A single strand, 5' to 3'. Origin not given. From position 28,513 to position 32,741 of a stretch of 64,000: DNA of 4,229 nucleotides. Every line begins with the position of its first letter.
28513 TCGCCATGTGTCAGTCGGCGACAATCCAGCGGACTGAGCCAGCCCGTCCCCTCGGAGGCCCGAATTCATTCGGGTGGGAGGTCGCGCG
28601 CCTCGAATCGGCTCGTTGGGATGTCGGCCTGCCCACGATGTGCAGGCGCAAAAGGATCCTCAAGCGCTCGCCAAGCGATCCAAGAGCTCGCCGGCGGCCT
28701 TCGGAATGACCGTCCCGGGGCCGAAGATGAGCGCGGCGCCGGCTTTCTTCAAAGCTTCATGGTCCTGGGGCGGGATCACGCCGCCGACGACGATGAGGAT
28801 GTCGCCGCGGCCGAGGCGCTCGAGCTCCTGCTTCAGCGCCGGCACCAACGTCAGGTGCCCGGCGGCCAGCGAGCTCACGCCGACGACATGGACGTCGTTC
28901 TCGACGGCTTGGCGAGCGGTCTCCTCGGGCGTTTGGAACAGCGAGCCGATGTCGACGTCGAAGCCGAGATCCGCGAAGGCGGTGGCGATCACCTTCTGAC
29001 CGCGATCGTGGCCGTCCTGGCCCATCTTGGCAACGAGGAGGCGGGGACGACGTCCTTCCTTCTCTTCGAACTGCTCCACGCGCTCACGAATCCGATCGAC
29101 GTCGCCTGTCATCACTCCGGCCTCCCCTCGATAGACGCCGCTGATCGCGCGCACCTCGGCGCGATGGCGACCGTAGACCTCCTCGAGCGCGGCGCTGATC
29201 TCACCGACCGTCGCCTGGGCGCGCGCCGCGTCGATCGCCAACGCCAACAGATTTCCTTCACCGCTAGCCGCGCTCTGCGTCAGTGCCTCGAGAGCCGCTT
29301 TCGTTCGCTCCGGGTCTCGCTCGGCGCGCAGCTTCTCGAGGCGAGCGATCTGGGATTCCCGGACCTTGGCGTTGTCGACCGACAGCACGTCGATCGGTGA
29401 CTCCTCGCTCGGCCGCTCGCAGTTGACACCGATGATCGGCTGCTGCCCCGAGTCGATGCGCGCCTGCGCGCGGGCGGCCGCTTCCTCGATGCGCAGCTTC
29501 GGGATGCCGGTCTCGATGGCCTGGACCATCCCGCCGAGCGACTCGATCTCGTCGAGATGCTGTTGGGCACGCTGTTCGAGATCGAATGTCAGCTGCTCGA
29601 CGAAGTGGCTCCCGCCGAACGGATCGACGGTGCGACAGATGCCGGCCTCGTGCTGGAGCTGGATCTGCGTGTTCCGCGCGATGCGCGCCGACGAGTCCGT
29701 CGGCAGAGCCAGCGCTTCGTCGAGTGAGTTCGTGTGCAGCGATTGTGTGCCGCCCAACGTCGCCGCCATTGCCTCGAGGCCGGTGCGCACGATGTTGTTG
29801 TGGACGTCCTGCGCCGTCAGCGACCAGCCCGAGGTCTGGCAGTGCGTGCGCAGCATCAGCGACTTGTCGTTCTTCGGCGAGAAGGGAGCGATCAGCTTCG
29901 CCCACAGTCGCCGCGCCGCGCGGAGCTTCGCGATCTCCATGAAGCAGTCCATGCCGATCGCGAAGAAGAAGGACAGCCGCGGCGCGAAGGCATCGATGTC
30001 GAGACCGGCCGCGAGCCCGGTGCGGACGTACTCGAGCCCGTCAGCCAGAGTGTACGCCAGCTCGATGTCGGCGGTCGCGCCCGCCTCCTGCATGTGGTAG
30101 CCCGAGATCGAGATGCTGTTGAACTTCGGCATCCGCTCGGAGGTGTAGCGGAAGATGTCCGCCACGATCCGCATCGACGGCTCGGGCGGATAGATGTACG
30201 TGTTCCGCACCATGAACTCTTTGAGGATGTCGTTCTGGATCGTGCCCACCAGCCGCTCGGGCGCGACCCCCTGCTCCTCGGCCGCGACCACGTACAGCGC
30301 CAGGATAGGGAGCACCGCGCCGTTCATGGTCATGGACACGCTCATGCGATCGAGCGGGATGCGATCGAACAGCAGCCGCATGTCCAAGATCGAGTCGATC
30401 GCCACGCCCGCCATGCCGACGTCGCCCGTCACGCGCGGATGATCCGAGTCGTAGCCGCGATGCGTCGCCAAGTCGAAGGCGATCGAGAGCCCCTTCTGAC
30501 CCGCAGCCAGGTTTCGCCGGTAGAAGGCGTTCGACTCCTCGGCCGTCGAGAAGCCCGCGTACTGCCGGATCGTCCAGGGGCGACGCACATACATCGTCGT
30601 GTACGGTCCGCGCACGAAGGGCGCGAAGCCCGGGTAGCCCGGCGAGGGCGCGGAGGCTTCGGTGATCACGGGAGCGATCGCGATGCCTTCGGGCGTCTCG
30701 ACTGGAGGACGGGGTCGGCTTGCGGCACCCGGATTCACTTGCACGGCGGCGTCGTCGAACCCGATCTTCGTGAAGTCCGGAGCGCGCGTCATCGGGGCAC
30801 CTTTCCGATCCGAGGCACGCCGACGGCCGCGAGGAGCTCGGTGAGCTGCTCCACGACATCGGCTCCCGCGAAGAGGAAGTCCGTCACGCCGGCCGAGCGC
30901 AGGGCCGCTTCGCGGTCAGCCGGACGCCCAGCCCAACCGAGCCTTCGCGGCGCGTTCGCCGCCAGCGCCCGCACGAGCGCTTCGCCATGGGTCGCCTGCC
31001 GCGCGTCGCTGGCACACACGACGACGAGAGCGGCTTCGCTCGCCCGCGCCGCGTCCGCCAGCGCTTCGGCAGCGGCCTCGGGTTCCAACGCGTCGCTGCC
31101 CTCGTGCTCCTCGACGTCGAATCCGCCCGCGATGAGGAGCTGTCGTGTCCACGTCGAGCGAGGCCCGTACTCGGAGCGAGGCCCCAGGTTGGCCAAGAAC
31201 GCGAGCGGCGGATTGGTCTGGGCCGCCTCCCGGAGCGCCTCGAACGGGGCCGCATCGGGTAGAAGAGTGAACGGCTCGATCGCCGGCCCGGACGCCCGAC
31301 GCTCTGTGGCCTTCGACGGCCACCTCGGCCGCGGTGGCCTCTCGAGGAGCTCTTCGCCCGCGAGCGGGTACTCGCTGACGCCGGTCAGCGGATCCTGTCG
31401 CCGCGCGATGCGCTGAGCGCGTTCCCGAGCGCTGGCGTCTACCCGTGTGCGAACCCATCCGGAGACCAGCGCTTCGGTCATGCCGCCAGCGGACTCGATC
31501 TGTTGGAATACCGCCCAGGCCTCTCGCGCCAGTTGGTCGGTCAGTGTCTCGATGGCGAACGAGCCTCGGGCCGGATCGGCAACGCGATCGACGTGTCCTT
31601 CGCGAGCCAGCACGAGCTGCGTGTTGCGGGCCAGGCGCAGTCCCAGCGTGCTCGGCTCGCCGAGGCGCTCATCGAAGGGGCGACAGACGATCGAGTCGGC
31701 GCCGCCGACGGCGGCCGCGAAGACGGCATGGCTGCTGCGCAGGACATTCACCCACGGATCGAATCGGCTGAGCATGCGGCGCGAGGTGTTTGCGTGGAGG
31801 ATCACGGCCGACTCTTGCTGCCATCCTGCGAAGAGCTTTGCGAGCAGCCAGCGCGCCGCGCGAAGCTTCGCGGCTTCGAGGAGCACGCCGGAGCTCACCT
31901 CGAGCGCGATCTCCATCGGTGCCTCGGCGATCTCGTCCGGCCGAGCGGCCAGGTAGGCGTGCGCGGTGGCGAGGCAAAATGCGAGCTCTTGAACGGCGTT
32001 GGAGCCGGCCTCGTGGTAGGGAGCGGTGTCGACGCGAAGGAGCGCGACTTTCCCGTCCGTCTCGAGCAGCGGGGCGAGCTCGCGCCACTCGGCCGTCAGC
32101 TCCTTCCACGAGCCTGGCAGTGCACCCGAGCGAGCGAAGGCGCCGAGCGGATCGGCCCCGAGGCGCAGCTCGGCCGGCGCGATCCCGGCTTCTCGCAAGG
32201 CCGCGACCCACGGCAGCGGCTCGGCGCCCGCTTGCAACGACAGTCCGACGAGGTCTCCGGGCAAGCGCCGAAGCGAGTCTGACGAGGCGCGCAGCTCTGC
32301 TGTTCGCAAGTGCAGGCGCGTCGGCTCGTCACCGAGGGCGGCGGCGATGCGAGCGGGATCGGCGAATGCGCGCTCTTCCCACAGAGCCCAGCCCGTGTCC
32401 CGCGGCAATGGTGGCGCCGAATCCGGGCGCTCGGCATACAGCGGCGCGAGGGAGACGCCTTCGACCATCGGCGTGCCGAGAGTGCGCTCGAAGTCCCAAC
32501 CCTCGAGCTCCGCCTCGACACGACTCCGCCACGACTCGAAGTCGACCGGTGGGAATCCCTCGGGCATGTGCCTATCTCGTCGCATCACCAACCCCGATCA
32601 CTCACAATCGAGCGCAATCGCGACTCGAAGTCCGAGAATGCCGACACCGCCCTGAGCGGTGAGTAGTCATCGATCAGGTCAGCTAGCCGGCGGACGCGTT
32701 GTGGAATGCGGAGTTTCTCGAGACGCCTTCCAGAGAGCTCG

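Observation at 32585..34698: AT-richer ABC-ATPase + TOPRIM-like module inserted seamlessly inside a B12 acyl-CoA mutase operon: candidate PARIS/OLD-like defence (or selfish) system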

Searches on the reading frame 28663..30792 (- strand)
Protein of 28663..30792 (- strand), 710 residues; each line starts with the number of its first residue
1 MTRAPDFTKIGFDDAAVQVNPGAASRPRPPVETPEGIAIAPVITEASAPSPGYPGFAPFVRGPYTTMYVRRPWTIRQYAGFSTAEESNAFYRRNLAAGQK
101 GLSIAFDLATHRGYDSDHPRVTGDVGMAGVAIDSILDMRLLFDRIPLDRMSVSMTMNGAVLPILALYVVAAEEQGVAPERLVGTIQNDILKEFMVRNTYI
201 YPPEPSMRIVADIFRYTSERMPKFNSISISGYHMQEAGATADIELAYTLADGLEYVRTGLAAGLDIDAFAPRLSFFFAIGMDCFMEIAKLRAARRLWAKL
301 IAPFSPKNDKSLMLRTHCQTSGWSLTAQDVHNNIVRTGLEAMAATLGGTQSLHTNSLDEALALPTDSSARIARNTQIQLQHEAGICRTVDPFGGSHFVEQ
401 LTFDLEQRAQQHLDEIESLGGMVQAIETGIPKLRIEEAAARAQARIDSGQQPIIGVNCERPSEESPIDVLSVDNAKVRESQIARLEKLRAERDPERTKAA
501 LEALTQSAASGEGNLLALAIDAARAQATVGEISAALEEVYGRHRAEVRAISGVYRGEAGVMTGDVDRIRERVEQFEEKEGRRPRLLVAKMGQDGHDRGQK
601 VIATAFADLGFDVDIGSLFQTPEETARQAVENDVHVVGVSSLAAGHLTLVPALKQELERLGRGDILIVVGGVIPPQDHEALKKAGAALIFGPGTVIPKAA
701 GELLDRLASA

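Call 6: search_protein_families(library=pfam, proteins=[window:28663-30792:-], max_evalue=0.1)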
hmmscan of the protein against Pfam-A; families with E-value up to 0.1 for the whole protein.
window:28663-30792:- (710 aa): 2 families
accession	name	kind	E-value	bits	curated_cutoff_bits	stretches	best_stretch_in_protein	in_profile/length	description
PF01642.28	MM_CoA_mutase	-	3.1e-226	752.3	22.1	1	32-541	1-512/512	Methylmalonyl-CoA mutase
PF02310.24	B12-binding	-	1.1e-19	70.9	32.1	1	584-695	2-115/121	B12 binding domain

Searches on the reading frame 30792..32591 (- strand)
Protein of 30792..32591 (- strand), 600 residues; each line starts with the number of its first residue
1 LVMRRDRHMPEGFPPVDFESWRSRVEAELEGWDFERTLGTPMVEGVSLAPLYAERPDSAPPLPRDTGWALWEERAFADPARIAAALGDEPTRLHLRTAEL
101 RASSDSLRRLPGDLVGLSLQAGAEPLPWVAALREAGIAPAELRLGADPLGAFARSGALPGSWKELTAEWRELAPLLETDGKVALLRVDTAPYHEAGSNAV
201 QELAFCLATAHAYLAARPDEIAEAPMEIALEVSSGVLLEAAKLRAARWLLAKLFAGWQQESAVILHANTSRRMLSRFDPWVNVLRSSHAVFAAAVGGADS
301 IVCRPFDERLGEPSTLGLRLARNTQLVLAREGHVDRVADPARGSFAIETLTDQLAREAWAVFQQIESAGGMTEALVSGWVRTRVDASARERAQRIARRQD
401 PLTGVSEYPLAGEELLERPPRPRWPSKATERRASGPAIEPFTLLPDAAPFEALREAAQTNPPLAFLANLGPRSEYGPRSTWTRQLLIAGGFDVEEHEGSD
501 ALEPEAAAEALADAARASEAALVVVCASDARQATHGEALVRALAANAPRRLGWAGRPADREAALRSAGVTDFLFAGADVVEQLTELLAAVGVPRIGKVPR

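Call 6: search_protein_families(library=pfam, proteins=[window:30792-32591:-], max_evalue=0.1)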
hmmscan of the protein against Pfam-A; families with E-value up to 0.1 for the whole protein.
window:30792-32591:- (600 aa): 2 families
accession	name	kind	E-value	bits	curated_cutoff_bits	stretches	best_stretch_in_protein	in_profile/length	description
PF01642.28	MM_CoA_mutase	-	4.1e-73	247.1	22.1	1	126-473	135-483/512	Methylmalonyl-CoA mutase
PF20022.4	VMAP-M19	-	0.042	14.5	27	0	541-593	15-66/115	vWA-MoxR associated protein middle region 19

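Call 30: find_related_loci(query=window:30792-32591:-, collection=genome_contigs, flank=10000)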
Query window:30792-32591:- (600 aa) in genome_contigs; peptide patterns used: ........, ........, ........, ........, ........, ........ (x = any residue, [..] = any of these).
188 stretches matched a pattern; 7 encode a relative of the query (tblastn E <= 1e-3); 7 distinct loci.
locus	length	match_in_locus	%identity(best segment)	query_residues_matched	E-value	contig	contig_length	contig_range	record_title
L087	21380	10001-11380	36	147-591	4e-65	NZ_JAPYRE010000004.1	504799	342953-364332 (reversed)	MAG: Henriciella sp. isolate PW3.maxbin2.244 PW3_6_length_504799_cov_19.113008, whole genome shotgun sequence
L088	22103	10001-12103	31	13-592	1e-56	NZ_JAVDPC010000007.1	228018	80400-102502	Cerasicoccus frondis strain NBRC 105381 contig7, whole genome shotgun sequence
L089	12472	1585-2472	44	146-432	4e-56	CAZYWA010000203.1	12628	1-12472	MAG TPA_asm: uncultured bacterium isolate binchicken_co54_89 genome assembly, contig: NODE_8968_length_12628_cov_6.37095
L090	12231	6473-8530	29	13-592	3e-64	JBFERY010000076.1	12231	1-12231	MAG: Oceaniferula sp. isolate Mix_mud06.2021.04.3 k141_2573603_length_12231_cov_12.2972, whole genome shotgun sequence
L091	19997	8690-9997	34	128-529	1e-43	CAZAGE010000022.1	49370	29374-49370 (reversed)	MAG TPA_asm: uncultured Oceanicaulis sp. isolate SRP342821_co1_108 genome assembly, contig: NODE_467_length_49370_cov_60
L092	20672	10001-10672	30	194-408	3e-15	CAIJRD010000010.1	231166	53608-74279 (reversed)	MAG: uncultured Sinobacteraceae bacterium isolate MJ130729B_bin-348 genome assembly, contig: bin-348:10/20, whole genome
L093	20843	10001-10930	27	128-419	7e-10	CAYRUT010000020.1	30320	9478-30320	MAG TPA_asm: uncultured Bifidobacterium sp. isolate SRP193358_co1_574 genome assembly, contig: NODE_3242_length_30320_co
